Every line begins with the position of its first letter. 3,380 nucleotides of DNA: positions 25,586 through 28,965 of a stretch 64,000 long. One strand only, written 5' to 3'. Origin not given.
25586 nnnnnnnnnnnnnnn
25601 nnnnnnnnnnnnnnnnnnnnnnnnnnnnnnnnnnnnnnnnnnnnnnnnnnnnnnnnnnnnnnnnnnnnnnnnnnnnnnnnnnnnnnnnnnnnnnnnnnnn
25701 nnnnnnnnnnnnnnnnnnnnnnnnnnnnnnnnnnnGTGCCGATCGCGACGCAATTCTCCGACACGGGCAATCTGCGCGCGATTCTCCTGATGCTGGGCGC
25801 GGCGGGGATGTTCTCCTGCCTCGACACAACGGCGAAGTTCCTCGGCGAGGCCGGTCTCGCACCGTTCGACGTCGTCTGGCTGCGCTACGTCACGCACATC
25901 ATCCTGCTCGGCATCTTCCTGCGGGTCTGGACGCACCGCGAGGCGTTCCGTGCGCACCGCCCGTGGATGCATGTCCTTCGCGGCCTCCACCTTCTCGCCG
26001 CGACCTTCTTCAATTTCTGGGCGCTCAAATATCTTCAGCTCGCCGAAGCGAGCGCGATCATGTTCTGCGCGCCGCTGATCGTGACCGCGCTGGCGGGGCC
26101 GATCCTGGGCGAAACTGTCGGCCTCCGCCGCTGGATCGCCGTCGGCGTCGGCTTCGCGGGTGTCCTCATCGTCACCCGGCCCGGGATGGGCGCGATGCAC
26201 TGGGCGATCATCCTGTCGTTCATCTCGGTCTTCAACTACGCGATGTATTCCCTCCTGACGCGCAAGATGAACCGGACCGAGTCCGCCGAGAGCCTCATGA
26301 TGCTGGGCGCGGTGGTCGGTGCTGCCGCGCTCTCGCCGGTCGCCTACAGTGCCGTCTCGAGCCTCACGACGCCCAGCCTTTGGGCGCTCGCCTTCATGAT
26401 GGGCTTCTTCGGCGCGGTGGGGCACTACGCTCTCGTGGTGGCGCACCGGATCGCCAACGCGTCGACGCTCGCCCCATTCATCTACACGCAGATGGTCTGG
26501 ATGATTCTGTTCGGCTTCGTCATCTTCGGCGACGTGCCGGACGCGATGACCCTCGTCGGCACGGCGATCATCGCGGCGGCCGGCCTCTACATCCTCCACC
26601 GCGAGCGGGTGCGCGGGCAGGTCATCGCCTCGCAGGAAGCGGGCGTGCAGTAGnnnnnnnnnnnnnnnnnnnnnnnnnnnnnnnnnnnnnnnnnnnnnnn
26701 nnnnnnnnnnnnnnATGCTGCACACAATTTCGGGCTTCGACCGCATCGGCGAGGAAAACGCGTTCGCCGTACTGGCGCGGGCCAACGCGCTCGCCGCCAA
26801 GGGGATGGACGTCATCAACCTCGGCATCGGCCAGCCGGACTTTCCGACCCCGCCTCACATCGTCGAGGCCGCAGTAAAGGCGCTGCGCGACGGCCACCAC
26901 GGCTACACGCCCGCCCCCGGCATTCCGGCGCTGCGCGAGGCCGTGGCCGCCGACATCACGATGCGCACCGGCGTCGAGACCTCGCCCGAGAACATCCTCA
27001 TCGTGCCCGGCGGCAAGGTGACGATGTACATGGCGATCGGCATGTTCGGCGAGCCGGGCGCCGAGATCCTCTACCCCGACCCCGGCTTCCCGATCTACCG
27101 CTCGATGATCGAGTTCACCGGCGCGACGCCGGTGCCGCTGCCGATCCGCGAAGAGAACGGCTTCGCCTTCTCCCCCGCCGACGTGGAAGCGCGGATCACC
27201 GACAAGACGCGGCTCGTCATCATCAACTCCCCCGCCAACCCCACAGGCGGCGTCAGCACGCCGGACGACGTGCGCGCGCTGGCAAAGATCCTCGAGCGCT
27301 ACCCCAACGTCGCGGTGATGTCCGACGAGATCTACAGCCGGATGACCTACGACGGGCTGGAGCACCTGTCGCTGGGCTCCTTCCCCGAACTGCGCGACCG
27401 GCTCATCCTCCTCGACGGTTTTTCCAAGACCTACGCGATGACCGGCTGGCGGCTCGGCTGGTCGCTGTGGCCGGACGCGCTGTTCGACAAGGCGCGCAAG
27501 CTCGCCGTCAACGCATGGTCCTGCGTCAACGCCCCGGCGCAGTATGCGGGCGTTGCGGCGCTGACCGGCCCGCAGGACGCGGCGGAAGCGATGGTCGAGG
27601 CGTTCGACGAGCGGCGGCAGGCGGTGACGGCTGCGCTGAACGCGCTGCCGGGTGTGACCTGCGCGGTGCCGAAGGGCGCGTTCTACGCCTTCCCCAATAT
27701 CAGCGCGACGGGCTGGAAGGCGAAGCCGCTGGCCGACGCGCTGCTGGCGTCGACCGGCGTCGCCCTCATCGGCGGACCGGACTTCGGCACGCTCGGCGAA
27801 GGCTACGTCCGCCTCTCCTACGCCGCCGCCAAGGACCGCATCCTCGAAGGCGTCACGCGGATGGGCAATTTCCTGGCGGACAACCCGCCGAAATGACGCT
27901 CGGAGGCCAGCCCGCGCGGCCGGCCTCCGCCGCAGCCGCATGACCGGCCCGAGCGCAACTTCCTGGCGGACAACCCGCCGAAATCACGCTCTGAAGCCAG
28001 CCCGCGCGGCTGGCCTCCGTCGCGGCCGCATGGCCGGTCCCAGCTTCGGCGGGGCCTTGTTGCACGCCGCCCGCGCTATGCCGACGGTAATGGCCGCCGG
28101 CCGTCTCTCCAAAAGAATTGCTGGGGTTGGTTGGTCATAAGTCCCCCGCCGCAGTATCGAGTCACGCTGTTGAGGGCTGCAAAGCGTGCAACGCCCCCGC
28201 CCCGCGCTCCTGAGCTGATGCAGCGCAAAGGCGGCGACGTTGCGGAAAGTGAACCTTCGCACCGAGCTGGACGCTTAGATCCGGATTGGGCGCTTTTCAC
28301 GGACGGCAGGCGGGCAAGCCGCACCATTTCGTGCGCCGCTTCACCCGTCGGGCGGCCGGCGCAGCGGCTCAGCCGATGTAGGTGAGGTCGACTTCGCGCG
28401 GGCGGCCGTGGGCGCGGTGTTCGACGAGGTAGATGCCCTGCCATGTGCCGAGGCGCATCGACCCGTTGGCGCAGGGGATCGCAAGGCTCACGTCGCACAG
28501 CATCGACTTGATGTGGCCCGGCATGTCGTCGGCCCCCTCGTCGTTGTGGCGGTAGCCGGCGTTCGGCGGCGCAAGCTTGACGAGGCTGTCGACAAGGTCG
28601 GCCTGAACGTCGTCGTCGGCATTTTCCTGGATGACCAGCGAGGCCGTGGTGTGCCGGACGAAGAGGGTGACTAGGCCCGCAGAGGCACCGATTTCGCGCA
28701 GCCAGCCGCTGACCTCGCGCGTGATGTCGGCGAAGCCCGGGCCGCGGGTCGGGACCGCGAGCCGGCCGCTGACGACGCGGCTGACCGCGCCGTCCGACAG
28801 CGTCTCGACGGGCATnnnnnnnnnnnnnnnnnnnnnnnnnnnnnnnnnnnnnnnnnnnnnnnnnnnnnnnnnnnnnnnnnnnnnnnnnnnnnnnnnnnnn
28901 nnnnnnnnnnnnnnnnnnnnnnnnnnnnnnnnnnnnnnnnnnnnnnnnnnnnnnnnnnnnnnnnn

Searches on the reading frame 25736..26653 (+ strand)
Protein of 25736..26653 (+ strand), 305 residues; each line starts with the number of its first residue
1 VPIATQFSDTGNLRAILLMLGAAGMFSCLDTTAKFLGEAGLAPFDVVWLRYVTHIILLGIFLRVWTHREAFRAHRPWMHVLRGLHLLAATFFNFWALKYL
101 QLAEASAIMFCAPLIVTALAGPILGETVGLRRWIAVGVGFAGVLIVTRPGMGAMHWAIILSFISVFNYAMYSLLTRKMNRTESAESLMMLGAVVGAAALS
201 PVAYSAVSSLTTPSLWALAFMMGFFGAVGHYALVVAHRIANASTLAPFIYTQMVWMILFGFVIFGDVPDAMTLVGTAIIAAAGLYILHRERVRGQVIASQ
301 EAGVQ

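Call 61: search_protein_families(library=pfam, proteins=[window:25736-26653:+], max_evalue=0.001)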
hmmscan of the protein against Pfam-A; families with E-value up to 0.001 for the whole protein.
window:25736-26653:+ (305 aa): 2 families
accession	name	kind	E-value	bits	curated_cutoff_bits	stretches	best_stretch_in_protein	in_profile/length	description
PF00892.27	EamA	-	2.2e-27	96.4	28.2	2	14-147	2-134/135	EamA-like transporter family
PF19507.4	DUF6041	-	0.00063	20.2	27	0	241-293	74-124/140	Family of unknown function (DUF6041)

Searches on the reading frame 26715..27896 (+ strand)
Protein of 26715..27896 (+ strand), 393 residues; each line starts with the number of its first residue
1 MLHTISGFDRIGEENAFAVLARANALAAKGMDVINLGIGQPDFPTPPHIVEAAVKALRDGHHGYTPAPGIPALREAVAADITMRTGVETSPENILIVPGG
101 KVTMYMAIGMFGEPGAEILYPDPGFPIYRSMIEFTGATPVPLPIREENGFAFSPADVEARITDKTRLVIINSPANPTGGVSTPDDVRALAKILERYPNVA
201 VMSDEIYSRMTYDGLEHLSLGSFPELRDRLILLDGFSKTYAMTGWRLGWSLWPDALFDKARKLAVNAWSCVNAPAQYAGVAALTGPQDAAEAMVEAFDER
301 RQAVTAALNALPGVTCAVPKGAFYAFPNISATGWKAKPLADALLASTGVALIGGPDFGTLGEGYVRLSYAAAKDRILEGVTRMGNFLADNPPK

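Call 48: find_homologous_proteins(query=window:26715-27896:+, max_evalue=1e-30)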
Query window:26715-27896:+ (393 aa): 8000 proteins with E <= 1e-30 among 8000 candidates; the best 120 are listed.
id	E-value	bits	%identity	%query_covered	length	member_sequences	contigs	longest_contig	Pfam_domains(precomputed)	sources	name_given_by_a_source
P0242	1.6e-261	885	100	100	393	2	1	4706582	PF00155.28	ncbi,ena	-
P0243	7.2e-243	823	93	100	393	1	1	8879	PF00155.28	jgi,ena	-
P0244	1.0e-220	750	84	98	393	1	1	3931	PF00155.28,PF01041.24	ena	-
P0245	1.5e-219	747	84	99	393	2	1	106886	PF00155.28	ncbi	ncbi:MAG: pyridoxal phosphate-dependent aminotransferase [Pseudomonadota bacterium]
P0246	2.0e-219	746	84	99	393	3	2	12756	PF00155.28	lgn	-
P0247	3.6e-219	745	84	98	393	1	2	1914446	PF00155.28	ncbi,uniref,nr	ncbi:aspartate aminotransferase [Acuticoccus sediminis]|uniref:Aminotransferase n=1 Tax=Acuticoccus 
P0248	1.1e-218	744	84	99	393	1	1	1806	PF00155.28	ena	-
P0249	6.5e-218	741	83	99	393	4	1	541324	PF00155.28,PF01041.24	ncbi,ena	-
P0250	7.3e-218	741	85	98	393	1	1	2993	PF00155.28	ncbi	ncbi:MAG: pyridoxal phosphate-dependent aminotransferase [Pseudomonadota bacterium]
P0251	8.3e-218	741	83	99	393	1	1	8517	PF00155.28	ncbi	ncbi:MAG: pyridoxal phosphate-dependent aminotransferase [Pseudomonadota bacterium]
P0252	1.3e-217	740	83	99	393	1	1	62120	PF00155.28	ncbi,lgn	-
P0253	1.4e-216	737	83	98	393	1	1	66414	PF00155.28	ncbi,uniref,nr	ncbi:pyridoxal phosphate-dependent aminotransferase [Acuticoccus sp. M5D2P5]|uniref:pyridoxal phosph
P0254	3.7e-216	736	84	98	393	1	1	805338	PF00155.28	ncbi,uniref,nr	ncbi:pyridoxal phosphate-dependent aminotransferase [Acuticoccus kandeliae]|uniref:pyridoxal phospha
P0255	4.5e-215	732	82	99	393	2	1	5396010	PF00155.28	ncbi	ncbi:MAG: pyridoxal phosphate-dependent aminotransferase [Acuticoccus sp.]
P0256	3.0e-214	729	83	98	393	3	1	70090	PF00155.28,PF01041.24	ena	-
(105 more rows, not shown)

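Call 49: find_encoding_contigs(protein=P0243, flank=5000, max_places=3)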
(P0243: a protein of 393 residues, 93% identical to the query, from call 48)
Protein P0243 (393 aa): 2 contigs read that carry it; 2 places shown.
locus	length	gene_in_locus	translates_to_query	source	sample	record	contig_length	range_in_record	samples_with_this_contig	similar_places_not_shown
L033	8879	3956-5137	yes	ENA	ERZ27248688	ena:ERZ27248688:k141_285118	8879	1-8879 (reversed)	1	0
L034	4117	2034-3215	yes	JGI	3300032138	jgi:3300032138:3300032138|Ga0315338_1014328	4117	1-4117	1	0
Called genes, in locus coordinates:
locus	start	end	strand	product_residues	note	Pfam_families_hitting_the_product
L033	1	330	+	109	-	?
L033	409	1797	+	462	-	PF01565:FAD_binding_4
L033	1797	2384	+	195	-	PF02525:Flavodoxin_2, PF03358:FMN_red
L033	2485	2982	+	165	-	PF21863:HTH_67 (weak), PF25213:HVO_A0261_N (faint), PF01978:TrmB (weak), PF01047:MarR, PF01325:Fe_dep_repress (weak), PF12802:MarR_2, PF13412:HTH_24 (weak), PF09339:HTH_IclR (weak)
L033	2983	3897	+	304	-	PF00892:EamA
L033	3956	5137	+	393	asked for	PF00155:Aminotran_1_2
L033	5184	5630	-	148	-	PF01894:YjbQ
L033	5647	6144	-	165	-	-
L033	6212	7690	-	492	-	PF00089:Trypsin, PF13365:Trypsin_2, PF00595:PDZ, PF13180:PDZ_2, PF17820:PDZ_6 (weak), PF00595:PDZ (weak), PF13180:PDZ_2 (weak)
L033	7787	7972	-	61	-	PF09838:DUF2065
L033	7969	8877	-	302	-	?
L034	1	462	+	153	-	?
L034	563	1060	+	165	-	PF21863:HTH_67 (weak), PF25213:HVO_A0261_N (faint), PF01978:TrmB (weak), PF01047:MarR, PF01325:Fe_dep_repress (weak), PF12802:MarR_2, PF13412:HTH_24 (weak), PF09339:HTH_IclR (weak)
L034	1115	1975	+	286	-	PF00892:EamA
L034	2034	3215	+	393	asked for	PF00155:Aminotran_1_2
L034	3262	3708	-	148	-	PF01894:YjbQ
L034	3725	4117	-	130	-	?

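Call 50: find_encoding_contigs(protein=P0245, flank=3000, max_places=2)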
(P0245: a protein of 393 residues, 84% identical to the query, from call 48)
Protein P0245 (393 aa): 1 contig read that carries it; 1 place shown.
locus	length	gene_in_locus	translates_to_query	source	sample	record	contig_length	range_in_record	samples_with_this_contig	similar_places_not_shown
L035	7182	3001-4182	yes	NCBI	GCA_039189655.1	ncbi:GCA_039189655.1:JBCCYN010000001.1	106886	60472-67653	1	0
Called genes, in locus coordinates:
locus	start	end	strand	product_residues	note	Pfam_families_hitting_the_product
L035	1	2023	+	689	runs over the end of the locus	PF05378:Hydant_A_N, PF01968:Hydantoinase_A, PF19278:Hydant_A_C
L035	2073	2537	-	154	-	PF08327:AHSA1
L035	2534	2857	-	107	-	PF12840:HTH_20, PF01022:HTH_5, PF12802:MarR_2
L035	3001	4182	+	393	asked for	PF00155:Aminotran_1_2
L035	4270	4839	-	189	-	PF00881:Nitroreductase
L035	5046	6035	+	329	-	-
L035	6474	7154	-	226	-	PF00081:Sod_Fe_N, PF02777:Sod_Fe_C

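Call 61: search_protein_families(library=pfam, proteins=[window:26715-27896:+], max_evalue=0.001)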
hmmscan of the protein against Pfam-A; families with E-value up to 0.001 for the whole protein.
window:26715-27896:+ (393 aa): 2 families
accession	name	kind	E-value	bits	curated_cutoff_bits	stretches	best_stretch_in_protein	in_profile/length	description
PF00155.27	Aminotran_1_2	-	1.2e-63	216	19.7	1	32-374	2-351/361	Aminotransferase class I and II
PF01041.23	DegT_DnrJ_EryC1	-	0.00038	20.2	19.8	1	111-192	62-134/360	DegT/DnrJ/EryC1/StrS aminotransferase family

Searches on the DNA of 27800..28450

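Call 58: search_rna_families(source=window, start=27800, end=28450, threshold=evalue, max_evalue=1)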
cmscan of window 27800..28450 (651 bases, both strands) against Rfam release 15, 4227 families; matches with E-value up to 1: 0.
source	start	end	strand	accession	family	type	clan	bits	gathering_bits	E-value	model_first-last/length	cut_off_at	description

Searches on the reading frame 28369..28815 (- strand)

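Call 61: search_protein_families(library=pfam, proteins=[window:28369-28815:-], max_evalue=0.001)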
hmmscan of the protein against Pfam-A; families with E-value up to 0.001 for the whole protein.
window:28369-28815:- (148 aa): 1 family
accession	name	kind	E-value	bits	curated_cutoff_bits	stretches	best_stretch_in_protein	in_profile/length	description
PF01894.22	UPF0047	-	1.2e-37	129.1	27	1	30-143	1-114/117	Uncharacterised protein family UPF0047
